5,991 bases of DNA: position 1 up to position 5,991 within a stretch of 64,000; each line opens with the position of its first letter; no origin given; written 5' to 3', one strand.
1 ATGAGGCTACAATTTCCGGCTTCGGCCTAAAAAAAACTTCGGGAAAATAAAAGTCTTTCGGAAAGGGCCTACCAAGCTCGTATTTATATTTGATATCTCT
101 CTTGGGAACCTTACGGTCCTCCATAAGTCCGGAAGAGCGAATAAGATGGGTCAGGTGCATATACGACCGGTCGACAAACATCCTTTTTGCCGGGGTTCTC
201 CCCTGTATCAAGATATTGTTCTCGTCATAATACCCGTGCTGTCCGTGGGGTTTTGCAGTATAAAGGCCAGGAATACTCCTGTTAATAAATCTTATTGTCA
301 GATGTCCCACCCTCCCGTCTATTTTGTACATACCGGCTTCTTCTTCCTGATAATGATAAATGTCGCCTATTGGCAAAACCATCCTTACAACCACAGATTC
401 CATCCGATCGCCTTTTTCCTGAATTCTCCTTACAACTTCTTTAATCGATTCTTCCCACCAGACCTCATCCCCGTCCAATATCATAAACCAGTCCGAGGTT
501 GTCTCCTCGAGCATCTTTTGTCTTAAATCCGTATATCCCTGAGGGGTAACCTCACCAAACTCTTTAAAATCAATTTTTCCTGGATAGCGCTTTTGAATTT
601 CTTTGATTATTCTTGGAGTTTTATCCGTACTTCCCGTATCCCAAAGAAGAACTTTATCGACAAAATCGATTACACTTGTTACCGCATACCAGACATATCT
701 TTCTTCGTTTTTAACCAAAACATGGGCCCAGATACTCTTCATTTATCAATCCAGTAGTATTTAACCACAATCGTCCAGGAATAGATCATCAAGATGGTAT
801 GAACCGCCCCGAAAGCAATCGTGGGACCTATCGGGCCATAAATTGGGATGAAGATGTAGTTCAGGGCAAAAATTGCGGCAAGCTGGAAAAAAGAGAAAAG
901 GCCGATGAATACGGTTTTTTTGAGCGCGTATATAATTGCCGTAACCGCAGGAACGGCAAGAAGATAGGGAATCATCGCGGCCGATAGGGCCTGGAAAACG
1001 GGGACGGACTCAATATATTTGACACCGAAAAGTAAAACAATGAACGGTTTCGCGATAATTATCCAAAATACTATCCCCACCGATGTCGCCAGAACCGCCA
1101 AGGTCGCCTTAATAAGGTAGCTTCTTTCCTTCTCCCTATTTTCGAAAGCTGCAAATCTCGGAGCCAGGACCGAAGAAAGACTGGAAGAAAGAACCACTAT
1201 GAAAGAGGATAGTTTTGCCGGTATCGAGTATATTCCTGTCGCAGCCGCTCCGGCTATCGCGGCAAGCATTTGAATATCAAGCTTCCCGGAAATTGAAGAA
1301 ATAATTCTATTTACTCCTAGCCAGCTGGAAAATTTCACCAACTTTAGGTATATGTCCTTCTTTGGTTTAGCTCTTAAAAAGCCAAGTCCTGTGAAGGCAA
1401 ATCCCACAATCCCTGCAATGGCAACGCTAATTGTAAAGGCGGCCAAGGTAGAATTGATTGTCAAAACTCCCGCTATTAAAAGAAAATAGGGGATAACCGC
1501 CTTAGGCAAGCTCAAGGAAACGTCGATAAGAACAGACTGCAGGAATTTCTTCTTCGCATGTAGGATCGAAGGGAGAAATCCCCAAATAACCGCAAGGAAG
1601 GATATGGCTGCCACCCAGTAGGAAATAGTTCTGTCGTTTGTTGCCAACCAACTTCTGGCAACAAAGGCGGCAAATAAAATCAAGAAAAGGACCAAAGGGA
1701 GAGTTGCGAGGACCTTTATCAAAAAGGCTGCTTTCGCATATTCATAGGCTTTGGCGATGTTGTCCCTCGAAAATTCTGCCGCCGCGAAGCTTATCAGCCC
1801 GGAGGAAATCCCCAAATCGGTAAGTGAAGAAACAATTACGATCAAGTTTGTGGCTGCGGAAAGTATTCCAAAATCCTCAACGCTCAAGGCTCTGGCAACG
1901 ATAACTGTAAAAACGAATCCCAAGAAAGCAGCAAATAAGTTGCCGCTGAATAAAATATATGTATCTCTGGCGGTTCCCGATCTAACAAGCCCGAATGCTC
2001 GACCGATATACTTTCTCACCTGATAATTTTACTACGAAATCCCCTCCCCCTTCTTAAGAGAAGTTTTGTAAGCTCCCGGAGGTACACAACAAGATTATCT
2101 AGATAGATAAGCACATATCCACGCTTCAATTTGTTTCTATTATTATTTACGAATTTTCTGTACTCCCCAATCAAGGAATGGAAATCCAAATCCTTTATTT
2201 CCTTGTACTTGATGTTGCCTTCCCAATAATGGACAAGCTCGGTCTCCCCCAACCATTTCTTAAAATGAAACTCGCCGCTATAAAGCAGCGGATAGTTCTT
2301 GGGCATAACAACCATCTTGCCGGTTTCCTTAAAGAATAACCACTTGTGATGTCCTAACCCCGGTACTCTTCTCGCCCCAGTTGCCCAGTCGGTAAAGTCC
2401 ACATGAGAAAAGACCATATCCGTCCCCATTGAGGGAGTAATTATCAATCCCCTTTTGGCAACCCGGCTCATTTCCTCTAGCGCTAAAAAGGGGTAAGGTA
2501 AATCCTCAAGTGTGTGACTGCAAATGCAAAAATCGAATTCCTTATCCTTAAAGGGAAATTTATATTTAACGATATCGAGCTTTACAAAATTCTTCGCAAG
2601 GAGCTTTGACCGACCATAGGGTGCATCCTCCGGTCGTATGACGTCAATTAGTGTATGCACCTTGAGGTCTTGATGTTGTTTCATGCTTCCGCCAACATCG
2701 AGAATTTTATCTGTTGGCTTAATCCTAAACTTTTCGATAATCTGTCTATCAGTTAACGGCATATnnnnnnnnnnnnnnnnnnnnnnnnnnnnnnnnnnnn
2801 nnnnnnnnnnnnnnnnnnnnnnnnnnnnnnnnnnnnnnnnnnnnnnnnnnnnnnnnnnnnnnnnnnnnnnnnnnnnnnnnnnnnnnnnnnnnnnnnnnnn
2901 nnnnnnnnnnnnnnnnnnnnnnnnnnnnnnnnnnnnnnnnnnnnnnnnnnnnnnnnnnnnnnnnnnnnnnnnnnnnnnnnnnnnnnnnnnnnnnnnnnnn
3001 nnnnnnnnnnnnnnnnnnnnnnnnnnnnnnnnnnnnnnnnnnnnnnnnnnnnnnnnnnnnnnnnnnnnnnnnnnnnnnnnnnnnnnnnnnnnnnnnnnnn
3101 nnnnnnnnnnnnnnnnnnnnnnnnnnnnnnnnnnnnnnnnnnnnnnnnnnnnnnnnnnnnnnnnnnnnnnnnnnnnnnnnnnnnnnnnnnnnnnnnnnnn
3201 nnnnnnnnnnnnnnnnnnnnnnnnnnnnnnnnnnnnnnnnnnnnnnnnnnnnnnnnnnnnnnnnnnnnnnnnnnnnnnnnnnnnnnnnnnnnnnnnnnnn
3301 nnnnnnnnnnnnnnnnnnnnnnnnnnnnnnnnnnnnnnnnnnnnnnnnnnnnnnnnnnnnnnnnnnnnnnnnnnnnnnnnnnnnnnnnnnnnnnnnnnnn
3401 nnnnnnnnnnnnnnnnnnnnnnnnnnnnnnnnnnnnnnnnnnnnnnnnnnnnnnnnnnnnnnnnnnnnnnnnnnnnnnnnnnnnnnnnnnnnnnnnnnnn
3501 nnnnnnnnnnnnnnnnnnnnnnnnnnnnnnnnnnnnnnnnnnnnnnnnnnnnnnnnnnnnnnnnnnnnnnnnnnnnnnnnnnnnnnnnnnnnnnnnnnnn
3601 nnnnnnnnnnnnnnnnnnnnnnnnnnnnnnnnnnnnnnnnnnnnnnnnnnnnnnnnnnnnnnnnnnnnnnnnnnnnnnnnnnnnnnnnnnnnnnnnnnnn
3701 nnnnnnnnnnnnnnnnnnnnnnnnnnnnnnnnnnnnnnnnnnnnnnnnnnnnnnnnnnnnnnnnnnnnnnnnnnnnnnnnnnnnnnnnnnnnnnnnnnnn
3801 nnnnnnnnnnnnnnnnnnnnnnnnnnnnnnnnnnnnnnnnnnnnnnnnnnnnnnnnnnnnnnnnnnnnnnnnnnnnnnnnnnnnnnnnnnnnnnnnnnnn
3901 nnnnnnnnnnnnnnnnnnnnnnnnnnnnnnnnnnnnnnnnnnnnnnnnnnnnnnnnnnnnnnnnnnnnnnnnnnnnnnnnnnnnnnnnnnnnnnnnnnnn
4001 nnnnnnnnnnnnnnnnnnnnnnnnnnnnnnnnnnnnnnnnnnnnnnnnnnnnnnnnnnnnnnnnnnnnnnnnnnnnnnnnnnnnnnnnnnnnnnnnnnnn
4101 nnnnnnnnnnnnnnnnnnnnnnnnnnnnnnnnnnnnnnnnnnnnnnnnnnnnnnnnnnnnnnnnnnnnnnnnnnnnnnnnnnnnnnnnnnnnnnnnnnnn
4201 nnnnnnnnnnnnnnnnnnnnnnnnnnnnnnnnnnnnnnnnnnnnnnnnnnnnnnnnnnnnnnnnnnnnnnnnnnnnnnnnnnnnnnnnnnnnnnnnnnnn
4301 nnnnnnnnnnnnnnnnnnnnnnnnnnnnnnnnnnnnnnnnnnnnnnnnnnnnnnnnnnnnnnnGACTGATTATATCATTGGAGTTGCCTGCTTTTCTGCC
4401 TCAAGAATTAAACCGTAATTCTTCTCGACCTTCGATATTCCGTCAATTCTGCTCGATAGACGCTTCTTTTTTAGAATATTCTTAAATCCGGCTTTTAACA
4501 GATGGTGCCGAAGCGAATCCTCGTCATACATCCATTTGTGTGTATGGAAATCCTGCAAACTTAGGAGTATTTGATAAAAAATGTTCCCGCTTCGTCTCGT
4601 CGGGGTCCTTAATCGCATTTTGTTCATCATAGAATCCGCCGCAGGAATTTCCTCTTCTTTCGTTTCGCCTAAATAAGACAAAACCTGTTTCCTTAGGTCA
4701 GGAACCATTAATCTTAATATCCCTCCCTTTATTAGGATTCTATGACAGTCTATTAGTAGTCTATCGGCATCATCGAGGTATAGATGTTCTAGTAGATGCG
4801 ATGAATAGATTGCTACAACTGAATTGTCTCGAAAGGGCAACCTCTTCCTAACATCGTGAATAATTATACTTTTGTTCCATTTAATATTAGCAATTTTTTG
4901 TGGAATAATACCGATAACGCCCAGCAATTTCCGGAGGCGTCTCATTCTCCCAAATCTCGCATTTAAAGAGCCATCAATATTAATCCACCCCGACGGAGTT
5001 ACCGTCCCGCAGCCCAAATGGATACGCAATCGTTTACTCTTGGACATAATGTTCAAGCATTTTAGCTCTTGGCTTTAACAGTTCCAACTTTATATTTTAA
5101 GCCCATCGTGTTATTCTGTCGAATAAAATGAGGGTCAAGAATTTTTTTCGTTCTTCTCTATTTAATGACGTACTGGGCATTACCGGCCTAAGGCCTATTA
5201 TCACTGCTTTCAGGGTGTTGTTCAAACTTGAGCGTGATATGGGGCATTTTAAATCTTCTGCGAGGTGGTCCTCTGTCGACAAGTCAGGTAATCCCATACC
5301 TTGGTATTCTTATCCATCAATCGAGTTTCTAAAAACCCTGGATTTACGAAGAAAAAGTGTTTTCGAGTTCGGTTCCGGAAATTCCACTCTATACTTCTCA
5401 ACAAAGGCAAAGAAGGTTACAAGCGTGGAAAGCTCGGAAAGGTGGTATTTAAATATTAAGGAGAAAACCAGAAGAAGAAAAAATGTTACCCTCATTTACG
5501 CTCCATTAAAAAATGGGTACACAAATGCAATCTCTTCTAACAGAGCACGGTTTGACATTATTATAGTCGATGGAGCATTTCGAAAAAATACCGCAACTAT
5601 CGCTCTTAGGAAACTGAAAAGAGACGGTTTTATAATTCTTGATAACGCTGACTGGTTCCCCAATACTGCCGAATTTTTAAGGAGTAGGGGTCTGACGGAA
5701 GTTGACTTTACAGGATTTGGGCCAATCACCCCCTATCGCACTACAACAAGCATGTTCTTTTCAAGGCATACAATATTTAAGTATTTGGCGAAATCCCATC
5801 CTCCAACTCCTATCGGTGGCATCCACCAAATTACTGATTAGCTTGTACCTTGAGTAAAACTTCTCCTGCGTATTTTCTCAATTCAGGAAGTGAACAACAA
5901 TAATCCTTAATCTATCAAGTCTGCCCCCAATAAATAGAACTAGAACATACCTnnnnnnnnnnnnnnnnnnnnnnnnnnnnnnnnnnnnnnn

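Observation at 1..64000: One locus, at least 55 glycan-related genes, about 20 GT-C-like proteins, and no recognisable initiating phosphoglycosyltransferase, Wzy, Wzz or ABC exporter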

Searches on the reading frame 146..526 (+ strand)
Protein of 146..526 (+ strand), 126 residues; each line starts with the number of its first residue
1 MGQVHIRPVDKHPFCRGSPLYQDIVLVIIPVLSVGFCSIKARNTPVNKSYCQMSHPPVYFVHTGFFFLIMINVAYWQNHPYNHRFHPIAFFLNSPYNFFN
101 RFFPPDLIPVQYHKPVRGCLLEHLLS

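Call 5: search_protein_families(library=pfam, proteins=[window:146-526:+], max_evalue=0.01)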
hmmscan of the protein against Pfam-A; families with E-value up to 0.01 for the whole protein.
window:146-526:+ (126 aa): 0 families

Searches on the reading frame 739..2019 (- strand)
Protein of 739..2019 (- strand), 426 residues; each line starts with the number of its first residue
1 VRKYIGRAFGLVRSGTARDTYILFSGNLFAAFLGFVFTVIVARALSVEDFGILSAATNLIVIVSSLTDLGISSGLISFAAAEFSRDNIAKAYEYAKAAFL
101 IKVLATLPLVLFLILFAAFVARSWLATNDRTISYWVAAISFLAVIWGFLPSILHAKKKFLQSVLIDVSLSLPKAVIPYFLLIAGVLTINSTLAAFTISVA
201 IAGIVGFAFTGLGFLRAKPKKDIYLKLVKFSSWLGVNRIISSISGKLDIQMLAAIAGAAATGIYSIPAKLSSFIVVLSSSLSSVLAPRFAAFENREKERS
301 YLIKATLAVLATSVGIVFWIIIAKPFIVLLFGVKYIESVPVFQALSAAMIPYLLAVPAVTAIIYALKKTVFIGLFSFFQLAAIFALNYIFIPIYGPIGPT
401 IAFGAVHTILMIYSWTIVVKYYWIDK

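Call 5: search_protein_families(library=pfam, proteins=[window:739-2019:-], max_evalue=0.01)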
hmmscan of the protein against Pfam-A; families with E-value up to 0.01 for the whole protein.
window:739-2019:- (426 aa): 3 families
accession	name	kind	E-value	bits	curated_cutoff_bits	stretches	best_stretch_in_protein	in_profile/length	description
PF01943.22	Polysacc_synt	-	2.4e-25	89.9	28.2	1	18-291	3-272/274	Polysaccharide biosynthesis protein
PF13440.11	Polysacc_synt_3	-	3.1e-15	56.6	23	1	40-340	1-293/293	Polysaccharide biosynthesis protein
PF01554.23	MatE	-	0.00033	20.8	24.9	1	27-162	6-137/161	MatE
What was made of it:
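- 739..2019 (-): MOP (Wzx-type) flippase, 426 aa. Call 5: Polysacc_synt 89.9 bits.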

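Call 78: search_protein_families(library=ncbifam, proteins=[window:739-2019:-], max_evalue=0.01)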
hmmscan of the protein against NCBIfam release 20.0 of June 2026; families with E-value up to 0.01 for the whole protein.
window:739-2019:- (426 aa): 3 families
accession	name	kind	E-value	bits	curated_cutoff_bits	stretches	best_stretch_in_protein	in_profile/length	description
NF007773.0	PRK10459.1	equivalog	1.5e-08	34.1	273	1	31-421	22-405/492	MOP flippase family protein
NF047674.1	TeichurnBiosyTuaB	equivalog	5.1e-08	32.4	580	1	38-357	30-343/469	teichuronic acid biosynthesis protein TuaB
TIGR02900.1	spore_V_B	equivalog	1.7e-06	27.1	372.3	1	18-421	3-434/488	stage V sporulation protein B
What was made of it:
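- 739..2019 (-): Call 78: weak match to the MOP flippase family.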

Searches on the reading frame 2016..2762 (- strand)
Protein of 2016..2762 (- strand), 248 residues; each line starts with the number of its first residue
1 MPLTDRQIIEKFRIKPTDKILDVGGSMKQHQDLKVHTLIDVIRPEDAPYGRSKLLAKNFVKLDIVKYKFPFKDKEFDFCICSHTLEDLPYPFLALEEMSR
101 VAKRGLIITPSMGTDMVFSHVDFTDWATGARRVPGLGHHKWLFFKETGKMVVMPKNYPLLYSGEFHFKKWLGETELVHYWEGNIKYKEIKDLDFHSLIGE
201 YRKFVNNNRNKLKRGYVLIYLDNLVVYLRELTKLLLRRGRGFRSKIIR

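Call 5: search_protein_families(library=pfam, proteins=[window:2016-2762:-], max_evalue=0.01)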
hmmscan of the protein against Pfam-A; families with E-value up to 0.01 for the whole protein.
window:2016-2762:- (248 aa): 4 families
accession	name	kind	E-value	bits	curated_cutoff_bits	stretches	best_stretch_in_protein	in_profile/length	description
PF08241.18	Methyltransf_11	-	7.5e-08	33.4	21.2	1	58-105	45-90/95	Methyltransferase domain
PF07021.18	MetW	-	1.7e-05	25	21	1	8-114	6-114/193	Methionine biosynthesis protein MetW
PF13847.12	Methyltransf_31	-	0.0027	17.8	27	1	59-109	58-109/145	Methyltransferase domain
PF13649.12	Methyltransf_25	-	0.009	17.1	27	0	57-105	48-96/97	Methyltransferase domain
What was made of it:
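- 2016..2762 (-): SAM methyltransferase. Call 5: Methyltransf_11.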

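Call 13: find_encoding_contigs(protein=window:2016-2762:-, flank=10000, max_places=4)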
Protein window:2016-2762:- (248 aa): 3 contigs read that carry it; 2 places shown.
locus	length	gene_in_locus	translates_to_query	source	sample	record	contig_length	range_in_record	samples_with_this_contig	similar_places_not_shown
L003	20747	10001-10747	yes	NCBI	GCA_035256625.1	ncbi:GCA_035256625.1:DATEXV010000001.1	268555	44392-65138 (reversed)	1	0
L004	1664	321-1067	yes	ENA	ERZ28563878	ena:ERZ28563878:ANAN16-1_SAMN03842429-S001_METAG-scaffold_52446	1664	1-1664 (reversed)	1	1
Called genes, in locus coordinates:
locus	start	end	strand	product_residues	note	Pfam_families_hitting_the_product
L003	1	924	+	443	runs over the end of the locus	PF13660:DUF4147, PF05161:MOFRL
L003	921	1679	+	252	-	PF00106:adh_short, PF01370:Epimerase (weak), PF08659:KR (weak), PF13561:adh_short_C2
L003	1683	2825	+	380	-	PF13685:Fe-ADH_2, PF01761:DHQ_synthase, PF24621:DHQS_C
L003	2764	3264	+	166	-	PF13669:Glyoxalase_4 (faint), PF00903:Glyoxalase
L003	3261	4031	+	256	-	PF03848:TehB, PF13489:Methyltransf_23, PF13847:Methyltransf_31, PF08241:Methyltransf_11, PF08242:Methyltransf_12, PF13649:Methyltransf_25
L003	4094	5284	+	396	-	PF13439:Glyco_transf_4 (weak), PF00534:Glycos_transf_1, PF13692:Glyco_trans_1_4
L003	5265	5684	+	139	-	-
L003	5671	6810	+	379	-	PF01041:DegT_DnrJ_EryC1, PF00155:Aminotran_1_2, PF00266:Aminotran_5 (weak), PF01053:Cys_Met_Meta_PP (weak)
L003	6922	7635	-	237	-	-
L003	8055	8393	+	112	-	-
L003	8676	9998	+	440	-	PF13231:PMT_2 (weak)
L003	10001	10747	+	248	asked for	PF07021:MetW (faint), PF08241:Methyltransf_11 (weak)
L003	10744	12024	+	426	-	PF01943:Polysacc_synt, PF13440:Polysacc_synt_3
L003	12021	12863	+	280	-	PF00535:Glycos_transf_2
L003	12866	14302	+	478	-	PF13231:PMT_2 (weak)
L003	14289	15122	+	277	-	PF13489:Methyltransf_23, PF07021:MetW, PF08241:Methyltransf_11, PF08242:Methyltransf_12, PF13649:Methyltransf_25, PF13847:Methyltransf_31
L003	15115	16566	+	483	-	-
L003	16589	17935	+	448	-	PF13231:PMT_2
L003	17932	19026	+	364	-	-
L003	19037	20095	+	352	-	PF13439:Glyco_transf_4, PF00534:Glycos_transf_1, PF13692:Glyco_trans_1_4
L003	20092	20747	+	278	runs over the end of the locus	PF00535:Glycos_transf_2, PF10111:Glyco_tranf_2_2, PF13641:Glyco_tranf_2_3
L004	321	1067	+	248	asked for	PF07021:MetW (faint), PF08241:Methyltransf_11 (weak)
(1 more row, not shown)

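Call 20: search_protein_families(library=ncbifam, proteins=[L003:15115-16566:+], max_evalue=0.1)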
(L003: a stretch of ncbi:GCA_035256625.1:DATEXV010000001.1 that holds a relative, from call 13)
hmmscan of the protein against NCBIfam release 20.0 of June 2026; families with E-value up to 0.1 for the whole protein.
L003:15115-16566:+ (483 aa): 0 families

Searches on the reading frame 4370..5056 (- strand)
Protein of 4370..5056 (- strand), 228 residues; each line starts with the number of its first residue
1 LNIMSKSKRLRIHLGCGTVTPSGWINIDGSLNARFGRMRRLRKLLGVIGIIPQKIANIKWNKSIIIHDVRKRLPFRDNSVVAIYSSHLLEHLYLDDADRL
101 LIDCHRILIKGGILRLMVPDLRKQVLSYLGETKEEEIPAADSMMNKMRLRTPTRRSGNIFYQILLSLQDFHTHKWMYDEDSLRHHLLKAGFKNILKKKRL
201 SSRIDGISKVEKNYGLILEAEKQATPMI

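Call 5: search_protein_families(library=pfam, proteins=[window:4370-5056:-], max_evalue=0.01)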
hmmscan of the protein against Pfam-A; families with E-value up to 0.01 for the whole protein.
window:4370-5056:- (228 aa): 3 families
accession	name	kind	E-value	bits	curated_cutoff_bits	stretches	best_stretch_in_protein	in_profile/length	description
PF08241.18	Methyltransf_11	-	1.5e-08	35.6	21.2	1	64-114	46-93/95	Methyltransferase domain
PF13649.12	Methyltransf_25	-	0.00021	22.3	27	1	56-112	42-97/97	Methyltransferase domain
PF13489.12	Methyltransf_23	-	0.00064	19.9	27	1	82-194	84-162/164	Methyltransferase domain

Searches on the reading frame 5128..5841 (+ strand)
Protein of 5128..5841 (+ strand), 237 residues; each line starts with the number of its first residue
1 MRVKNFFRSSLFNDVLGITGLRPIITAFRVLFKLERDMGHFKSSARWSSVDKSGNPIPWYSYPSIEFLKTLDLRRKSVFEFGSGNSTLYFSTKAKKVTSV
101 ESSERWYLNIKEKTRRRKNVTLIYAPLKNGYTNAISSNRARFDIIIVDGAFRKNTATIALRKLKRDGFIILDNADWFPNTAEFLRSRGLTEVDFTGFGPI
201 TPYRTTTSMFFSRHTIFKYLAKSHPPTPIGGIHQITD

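Call 5: search_protein_families(library=pfam, proteins=[window:5128-5841:+], max_evalue=0.01)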
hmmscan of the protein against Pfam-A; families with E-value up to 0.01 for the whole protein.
window:5128-5841:+ (237 aa): 1 family
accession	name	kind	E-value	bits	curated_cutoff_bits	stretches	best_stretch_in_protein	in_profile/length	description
PF13578.12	Methyltransf_24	-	0.00012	23.3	26.3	1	80-173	2-104/105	Methyltransferase domain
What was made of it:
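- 5128..5841 (+): Probable methyltransferase (Methyltransf_24, below cut-off). Call 5.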
